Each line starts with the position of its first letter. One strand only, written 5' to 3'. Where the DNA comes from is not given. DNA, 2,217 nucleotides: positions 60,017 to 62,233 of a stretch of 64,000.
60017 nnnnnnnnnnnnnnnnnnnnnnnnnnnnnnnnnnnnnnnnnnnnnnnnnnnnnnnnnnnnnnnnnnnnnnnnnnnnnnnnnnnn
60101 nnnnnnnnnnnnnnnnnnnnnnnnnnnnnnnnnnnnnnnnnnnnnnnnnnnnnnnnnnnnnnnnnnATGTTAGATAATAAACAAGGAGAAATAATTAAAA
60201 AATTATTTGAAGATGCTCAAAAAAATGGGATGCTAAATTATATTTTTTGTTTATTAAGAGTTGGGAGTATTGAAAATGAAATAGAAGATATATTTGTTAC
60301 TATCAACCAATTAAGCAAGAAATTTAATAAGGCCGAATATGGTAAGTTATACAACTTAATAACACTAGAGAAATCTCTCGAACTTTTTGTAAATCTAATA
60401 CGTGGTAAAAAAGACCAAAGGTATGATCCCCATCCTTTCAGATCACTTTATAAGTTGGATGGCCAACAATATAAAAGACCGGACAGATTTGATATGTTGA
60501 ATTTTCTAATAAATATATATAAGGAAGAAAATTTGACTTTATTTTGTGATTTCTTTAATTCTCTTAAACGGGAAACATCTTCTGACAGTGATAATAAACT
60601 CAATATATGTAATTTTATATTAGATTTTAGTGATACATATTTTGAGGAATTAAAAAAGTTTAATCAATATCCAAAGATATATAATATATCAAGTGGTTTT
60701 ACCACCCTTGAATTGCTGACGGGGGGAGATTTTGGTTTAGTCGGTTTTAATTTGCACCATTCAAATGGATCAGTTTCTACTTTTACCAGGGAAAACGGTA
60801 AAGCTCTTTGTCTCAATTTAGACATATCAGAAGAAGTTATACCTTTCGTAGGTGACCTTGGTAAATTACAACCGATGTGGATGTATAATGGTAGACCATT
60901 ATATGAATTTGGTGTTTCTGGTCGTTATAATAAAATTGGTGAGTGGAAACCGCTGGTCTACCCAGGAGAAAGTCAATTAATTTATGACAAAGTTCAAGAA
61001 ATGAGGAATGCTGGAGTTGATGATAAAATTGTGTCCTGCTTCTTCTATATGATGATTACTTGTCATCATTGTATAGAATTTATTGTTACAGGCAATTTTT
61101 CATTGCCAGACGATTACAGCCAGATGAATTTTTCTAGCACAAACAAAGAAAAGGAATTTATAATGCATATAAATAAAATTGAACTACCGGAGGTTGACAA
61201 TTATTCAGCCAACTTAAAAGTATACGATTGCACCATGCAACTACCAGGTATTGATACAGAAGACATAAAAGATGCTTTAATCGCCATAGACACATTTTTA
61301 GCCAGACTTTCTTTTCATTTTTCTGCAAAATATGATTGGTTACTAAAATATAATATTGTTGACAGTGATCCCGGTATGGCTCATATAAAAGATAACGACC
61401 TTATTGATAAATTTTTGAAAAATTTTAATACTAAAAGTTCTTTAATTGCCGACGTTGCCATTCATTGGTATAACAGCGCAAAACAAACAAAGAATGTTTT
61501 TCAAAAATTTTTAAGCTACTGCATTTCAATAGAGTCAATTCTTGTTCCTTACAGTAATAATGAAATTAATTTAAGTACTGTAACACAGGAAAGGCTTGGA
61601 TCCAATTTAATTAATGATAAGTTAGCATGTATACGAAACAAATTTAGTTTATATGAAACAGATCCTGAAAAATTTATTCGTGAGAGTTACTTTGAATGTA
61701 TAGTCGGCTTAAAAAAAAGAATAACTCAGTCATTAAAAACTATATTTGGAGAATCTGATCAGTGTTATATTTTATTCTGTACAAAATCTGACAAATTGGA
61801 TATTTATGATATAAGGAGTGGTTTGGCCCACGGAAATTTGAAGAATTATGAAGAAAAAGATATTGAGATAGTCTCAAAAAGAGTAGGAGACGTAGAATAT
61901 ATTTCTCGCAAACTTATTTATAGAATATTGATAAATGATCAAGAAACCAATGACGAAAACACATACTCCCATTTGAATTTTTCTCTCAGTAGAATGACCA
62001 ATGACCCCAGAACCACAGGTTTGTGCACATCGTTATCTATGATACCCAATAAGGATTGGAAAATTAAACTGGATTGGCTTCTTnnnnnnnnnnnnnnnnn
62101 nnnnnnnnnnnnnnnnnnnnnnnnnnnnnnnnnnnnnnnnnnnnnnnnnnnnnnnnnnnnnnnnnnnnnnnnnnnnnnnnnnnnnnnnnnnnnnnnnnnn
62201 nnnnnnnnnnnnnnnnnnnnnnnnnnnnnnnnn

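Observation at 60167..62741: AT-rich two-gene island next to tRNA-Lys/tRNA-Arg: unknown 639-aa protein plus a HEPN-motif 215-aa protein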

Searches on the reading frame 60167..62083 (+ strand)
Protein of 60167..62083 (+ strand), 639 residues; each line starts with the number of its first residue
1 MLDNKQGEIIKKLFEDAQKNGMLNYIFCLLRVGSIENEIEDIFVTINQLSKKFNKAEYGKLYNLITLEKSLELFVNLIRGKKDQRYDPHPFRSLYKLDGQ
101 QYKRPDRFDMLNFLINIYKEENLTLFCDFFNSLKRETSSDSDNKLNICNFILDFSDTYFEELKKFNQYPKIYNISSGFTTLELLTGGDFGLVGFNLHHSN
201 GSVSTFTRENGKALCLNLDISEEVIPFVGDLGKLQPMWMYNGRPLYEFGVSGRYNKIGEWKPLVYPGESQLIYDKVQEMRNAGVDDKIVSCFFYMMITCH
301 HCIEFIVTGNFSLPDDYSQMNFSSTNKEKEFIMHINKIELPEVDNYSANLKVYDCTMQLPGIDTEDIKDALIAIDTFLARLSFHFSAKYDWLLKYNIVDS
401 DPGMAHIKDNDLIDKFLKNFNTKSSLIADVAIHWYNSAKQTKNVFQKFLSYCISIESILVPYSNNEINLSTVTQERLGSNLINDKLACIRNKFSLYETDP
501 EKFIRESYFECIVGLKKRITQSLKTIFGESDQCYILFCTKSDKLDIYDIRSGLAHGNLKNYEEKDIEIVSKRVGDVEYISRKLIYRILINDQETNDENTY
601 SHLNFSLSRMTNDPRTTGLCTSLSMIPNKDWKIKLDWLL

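Call 4: search_protein_families(library=pfam, proteins=[window:60167-62083:+], max_evalue=1)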
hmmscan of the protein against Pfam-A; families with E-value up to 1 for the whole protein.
window:60167-62083:+ (639 aa): 1 family
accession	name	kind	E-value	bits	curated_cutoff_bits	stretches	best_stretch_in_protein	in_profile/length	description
PF21840.1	DUF6899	-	0.094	13.8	27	0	8-56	14-62/85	Domain of unknown function (DUF6899)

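Call 5: search_protein_families(library=padloc, proteins=[window:60167-62083:+], max_evalue=1)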
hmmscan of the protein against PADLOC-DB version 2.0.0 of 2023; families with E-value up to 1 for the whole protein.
window:60167-62083:+ (639 aa): 0 families

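Call 6: search_protein_families(library=ncbifam, proteins=[window:60167-62083:+], max_evalue=1)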
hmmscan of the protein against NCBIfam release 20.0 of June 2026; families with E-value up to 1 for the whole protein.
window:60167-62083:+ (639 aa): 2 families
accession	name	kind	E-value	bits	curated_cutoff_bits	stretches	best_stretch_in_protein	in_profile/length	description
NF002777.0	PRK02886.1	equivalog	0.045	13.9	115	1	571-598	22-49/90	hypothetical protein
NF041496.1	MobQ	equivalog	0.13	12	200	1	408-445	100-137/197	MobQ family relaxase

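Call 7: search_protein_families(library=phrogs, proteins=[window:60167-62083:+], max_evalue=1)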
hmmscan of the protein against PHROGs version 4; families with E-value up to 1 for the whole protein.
window:60167-62083:+ (639 aa): 3 families
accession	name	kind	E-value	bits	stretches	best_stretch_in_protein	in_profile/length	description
phrog_25657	-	unknown function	0.094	13.8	0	290-312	3-25/54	-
phrog_23331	-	unknown function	0.2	12.4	1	546-569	18-41/51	-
phrog_10302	-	unknown function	0.58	11.2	0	144-175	28-59/63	-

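Call 8: find_homologous_proteins(query=window:60167-62083:+)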
Query window:60167-62083:+ (639 aa): 7 proteins with E <= 0.001 among 8000 candidates.
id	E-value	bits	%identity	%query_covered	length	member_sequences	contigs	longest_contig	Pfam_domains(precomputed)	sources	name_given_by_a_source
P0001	0.0e+0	1464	100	100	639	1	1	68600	-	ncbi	-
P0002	2.0e-97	346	33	99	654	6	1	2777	-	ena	-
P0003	1.7e-91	326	33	99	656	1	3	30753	-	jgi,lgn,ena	-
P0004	5.5e-91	324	33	99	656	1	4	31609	-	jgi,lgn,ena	-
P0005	2.4e-88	316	32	99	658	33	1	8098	-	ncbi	-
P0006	6.8e-80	288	31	99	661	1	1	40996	-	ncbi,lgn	-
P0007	1.6e-75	273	32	99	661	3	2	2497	-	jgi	-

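Call 10: find_encoding_contigs(protein=P0006, flank=8000, max_places=3)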
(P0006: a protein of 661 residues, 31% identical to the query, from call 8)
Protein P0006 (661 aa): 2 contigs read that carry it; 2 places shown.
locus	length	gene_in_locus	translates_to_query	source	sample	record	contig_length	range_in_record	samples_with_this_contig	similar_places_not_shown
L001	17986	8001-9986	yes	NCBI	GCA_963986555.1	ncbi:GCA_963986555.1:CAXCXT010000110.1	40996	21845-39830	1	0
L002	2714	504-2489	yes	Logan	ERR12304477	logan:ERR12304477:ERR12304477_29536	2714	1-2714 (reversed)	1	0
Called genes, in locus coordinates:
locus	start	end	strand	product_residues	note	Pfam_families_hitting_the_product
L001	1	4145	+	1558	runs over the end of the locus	PF01869:BcrAD_BadFG, PF09989:DUF2229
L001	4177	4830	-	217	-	-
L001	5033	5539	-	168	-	PF03061:4HBT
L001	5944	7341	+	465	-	PF07862:Nif11 (faint)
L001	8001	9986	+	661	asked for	-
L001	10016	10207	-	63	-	-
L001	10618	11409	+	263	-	PF13392:HNH_3, PF00847:AP2 (weak)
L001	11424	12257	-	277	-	PF00795:CN_hydrolase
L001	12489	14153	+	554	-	-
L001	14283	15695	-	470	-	PF02646:RmuC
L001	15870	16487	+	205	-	PF00702:Hydrolase, PF13419:HAD_2 (weak), PF13242:Hydrolase_like (weak)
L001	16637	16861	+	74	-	-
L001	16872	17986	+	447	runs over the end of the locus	PF13520:AA_permease_2, PF00324:AA_permease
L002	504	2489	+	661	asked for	-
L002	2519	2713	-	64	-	?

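Call 11: find_encoding_contigs(protein=P0004, flank=8000, max_places=3)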
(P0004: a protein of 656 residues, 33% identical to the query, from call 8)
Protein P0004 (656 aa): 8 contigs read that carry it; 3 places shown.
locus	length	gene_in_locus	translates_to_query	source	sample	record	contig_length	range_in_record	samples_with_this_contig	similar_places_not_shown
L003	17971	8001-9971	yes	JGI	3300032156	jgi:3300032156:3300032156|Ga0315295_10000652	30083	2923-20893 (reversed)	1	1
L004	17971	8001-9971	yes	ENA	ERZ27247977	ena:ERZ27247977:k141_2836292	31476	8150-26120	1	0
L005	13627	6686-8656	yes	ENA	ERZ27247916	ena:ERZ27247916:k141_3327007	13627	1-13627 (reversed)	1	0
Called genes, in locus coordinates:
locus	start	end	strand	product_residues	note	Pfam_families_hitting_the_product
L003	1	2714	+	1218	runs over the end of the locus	PF20473:MmeI_Mtase, PF07669:Eco57I, PF02384:N6_Mtase (weak)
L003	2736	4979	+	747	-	PF08665:PglZ (faint)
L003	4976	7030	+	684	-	PF20442:BrxL_N, PF13337:BrxL_ATPase, PF05362:Lon_C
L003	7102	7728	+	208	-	-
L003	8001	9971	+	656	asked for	-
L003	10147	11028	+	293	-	-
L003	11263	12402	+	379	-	-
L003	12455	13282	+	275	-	-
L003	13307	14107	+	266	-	-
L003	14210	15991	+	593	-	PF13289:SIR2_2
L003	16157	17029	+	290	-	-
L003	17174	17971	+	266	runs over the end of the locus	-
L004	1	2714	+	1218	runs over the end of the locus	PF20473:MmeI_Mtase, PF07669:Eco57I, PF02384:N6_Mtase (weak)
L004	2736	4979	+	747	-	PF08665:PglZ (faint)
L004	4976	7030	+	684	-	PF20442:BrxL_N, PF13337:BrxL_ATPase, PF05362:Lon_C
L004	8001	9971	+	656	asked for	-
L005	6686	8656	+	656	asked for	-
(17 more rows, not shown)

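Call 23: find_encoding_contigs(protein=window:60167-62083:+, flank=10000, max_places=3)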
Protein window:60167-62083:+ (639 aa): 1 contig read that carries it; 1 place shown.
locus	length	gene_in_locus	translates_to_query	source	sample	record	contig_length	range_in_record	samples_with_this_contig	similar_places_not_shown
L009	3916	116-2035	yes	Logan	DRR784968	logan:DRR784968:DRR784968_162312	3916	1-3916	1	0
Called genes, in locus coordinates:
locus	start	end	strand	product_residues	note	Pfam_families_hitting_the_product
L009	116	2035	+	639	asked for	-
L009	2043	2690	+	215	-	-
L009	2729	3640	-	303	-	-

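Call 28: find_related_loci(query=A1, collection=genome_contigs, flank=10000)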
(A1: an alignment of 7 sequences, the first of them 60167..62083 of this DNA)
Query A1 (639 aa) in genome_contigs; peptide patterns used: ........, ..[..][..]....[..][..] (x = any residue, [..] = any of these).
102 stretches matched a pattern; 9 encode a relative of the query (tblastn E <= 1e-3); 9 distinct loci.
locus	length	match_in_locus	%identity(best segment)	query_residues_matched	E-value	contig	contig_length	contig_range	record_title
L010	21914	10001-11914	29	10-637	1e-87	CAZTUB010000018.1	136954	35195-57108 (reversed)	MAG TPA_asm: uncultured Clostridia bacterium isolate binchicken_co174_39 genome assembly, contig: NODE_39_length_136954_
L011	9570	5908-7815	30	9-639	2e-83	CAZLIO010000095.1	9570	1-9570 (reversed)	MAG TPA_asm: uncultured Pirellulales bacterium isolate SRP214966_co6_189 genome assembly, contig: NODE_4943_length_9570_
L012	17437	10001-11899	30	9-638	2e-82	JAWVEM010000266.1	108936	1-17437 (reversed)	MAG: Blastocatellia bacterium isolate BP_43 scaffold_4266275, whole genome shotgun sequence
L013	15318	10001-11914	31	8-637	6e-82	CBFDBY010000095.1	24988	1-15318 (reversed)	MAG TPA_asm: uncultured Phycisphaerae bacterium isolate SRR6194934_binner12_Refined_67 genome assembly, contig: ERZ78139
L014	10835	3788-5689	30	10-637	1e-76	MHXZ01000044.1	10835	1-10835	MAG: Planctomycetes bacterium GWF2_41_51 gwf2_scaffold_20353, whole genome shotgun sequence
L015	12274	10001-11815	28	2-638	4e-68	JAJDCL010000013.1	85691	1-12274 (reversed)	MAG: Candidatus Saccharibacteria bacterium isolate OFTM59 OFTM59_12, whole genome shotgun sequence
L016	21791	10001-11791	28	8-638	8e-68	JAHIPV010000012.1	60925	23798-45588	MAG: Patescibacteria group bacterium isolate KR13_S3.mb.84 KR13_S3.mb.84_k141_294856, whole genome shotgun sequence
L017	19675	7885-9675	28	8-638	1e-67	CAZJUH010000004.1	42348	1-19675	MAG TPA_asm: uncultured Gammaproteobacteria bacterium isolate binchicken_co220_54 genome assembly, contig: NODE_473_leng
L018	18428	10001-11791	28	8-638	3e-63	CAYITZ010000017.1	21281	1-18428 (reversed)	MAG TPA_asm: uncultured Gammaproteobacteria bacterium isolate ERP119705_co4_438 genome assembly, contig: NODE_2136_lengt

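Call 35: predict_structure(alignment_id=A1)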
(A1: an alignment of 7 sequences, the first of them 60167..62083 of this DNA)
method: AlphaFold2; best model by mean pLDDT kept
length: 639 residues; sequences in the alignment: 7
mean_pLDDT: 49.4   pTM: 0.37
mean pLDDT of the five models: 49.4, 47.9, 46.4, 43.6, 41.8
residues with pLDDT >= 90: 0; 70-90: 82; 50-70: 218; < 50: 339
segments of 3 or more residues with pLDDT < 50: 1-66, 80-87, 100-102, 136-191, 197-201, 217-300, 314-317, 343-347, 385-421, 471-475, 511-513, 558-561, 591-639
pLDDT, mean of each block of 10 residues (from residue 1): 32 41 35 33 39 41 47 57 48 61 64 75 60 51 42 47 37 30 39 49 54 52 30 27 26 29 31 37 32 41 55 51 56 66 47 64 57 55 48 32 33 46 56 56 67 76 62 45 58 66 53 63 77 85 76 55 70 84 64 33 27 27 33 30
secondary structure, 60 per line:
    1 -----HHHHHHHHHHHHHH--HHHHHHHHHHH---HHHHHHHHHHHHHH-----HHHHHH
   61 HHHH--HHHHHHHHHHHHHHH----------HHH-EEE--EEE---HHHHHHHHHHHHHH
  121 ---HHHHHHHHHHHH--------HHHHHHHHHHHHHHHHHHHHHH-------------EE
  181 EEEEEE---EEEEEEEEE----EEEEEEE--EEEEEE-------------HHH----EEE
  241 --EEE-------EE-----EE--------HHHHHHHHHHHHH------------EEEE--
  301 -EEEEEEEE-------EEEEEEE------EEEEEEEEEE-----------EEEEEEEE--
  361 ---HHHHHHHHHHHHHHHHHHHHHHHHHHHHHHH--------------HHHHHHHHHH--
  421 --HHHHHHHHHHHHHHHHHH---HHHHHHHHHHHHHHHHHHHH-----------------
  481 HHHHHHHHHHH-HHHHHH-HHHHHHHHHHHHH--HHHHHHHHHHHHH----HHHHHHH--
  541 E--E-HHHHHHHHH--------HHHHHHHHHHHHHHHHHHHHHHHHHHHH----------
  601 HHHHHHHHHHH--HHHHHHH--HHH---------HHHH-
elements in order (helices of 4 or more, strands of 3 or more residues): H6-19 H22-32 H36-49 H55-64 H67-81 E96-98 E101-103 H107-120 H124-135 H144-165 E179-186 E190-198 E203-209 E212-217 E238-240 E243-245 H270-282 E295-298 E302-309 E317-323 E330-339 E351-358 H364-394 H409-418 H423-440 H444-463 H481-491 H493-498 H500-512 H515-527 H532-538 H546-554 H563-590 H601-611 H614-620 H635-638

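Call 36: search_protein_representatives(alignment_id=A1)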
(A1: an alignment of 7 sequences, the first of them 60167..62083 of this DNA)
Query: 7 sequences, 654 profile positions. Proteins with E-value up to 0.001 (for the whole library): 499; up to 1e-10: 369; up to 1e-30: 161. The best 150 are listed.
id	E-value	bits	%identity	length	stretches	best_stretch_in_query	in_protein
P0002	0.0e+00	1168.8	-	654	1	8-654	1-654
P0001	6.4e-276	933.2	-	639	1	16-653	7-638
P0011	3.3e-254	861.5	-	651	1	3-653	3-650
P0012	4.8e-222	755.2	-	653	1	17-654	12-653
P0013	7.6e-200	681.9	-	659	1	8-653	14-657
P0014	2.3e-199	680.3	-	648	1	14-653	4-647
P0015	4.8e-193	659.4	-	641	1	16-654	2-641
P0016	9.3e-192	655.1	-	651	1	15-654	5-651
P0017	1.9e-190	650.8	-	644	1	12-654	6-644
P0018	2.1e-186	637.4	-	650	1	19-653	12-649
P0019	1.6e-182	624.6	-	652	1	16-654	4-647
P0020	2.2e-182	624.2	-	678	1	14-653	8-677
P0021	2.5e-177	607.4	-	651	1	15-654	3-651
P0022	3.5e-173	593.7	-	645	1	22-653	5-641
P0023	1.0e-172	592.2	-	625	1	18-654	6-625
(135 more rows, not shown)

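Call 39: search_solved_structures(query=A4, max_evalue=10, show_alignments=2)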
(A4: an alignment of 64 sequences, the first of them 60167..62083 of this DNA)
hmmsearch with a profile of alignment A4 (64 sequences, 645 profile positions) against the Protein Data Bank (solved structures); distinct sequences matched with E-value up to 10: 1.
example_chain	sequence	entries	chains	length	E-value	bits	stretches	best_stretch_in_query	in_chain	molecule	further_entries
9hxm_A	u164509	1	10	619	1.4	10.7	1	417-471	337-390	Putative bacterial antiviral defense protein Ec4ApeA from Escherichia coli strain 10434wH1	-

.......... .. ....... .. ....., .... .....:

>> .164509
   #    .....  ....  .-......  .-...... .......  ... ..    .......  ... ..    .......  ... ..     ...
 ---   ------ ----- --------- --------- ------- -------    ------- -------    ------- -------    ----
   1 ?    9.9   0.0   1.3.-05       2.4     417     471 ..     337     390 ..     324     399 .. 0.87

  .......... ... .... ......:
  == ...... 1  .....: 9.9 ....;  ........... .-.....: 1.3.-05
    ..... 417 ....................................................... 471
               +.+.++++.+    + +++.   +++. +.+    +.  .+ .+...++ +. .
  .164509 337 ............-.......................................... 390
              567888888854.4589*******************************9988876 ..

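Call 54: predict_structure(alignment_id=A4)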
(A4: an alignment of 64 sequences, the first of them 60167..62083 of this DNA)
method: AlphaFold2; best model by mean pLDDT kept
length: 639 residues; sequences in the alignment: 64
mean_pLDDT: 90.0   pTM: 0.83
mean pLDDT of the five models: 90.0, 89.7, 89.3, 87.3, 87.0
residues with pLDDT >= 90: 444; 70-90: 152; 50-70: 41; < 50: 2
segments of 3 or more residues with pLDDT < 50: none
pLDDT, mean of each block of 10 residues (from residue 1): 79 96 96 91 91 83 92 97 96 92 94 97 96 80 89 95 97 93 95 98 95 95 93 96 96 97 95 94 93 97 98 97 87 97 93 97 94 95 96 89 78 69 84 94 93 95 81 54 79 89 80 80 90 94 93 89 89 95 85 56 78 90 92 93
secondary structure, 60 per line:
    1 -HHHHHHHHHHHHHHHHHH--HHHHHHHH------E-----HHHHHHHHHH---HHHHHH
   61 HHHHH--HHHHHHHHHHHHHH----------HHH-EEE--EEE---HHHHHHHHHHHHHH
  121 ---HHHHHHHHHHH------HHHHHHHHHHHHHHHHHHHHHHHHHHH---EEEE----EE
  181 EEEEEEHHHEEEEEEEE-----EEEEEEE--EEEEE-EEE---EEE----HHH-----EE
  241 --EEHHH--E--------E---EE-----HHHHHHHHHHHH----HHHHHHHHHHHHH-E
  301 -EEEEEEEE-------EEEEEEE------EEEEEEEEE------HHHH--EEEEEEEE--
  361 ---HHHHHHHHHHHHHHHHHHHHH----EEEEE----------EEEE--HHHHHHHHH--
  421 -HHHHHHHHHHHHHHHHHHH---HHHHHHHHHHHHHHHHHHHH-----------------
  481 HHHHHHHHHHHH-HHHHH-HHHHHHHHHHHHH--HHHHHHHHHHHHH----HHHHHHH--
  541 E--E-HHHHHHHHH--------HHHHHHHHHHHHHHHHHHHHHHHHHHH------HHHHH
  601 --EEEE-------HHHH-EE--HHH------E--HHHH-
elements in order: H2-19 H22-29 H42-51 H55-65 H68-81 E96-98 E101-103 H107-120 H124-134 H141-167 E171-174 E179-186 E190-197 E203-209 E212-216 E218-220 E224-226 H270-281 H286-298 E302-309 E317-323 E330-338 H345-348 E351-358 H364-384 E389-393 E404-407 H410-418 H422-440 H444-463 H481-492 H494-498 H500-512 H515-527 H532-538 H546-554 H563-589 H596-600 E603-606 H614-617 H635-638
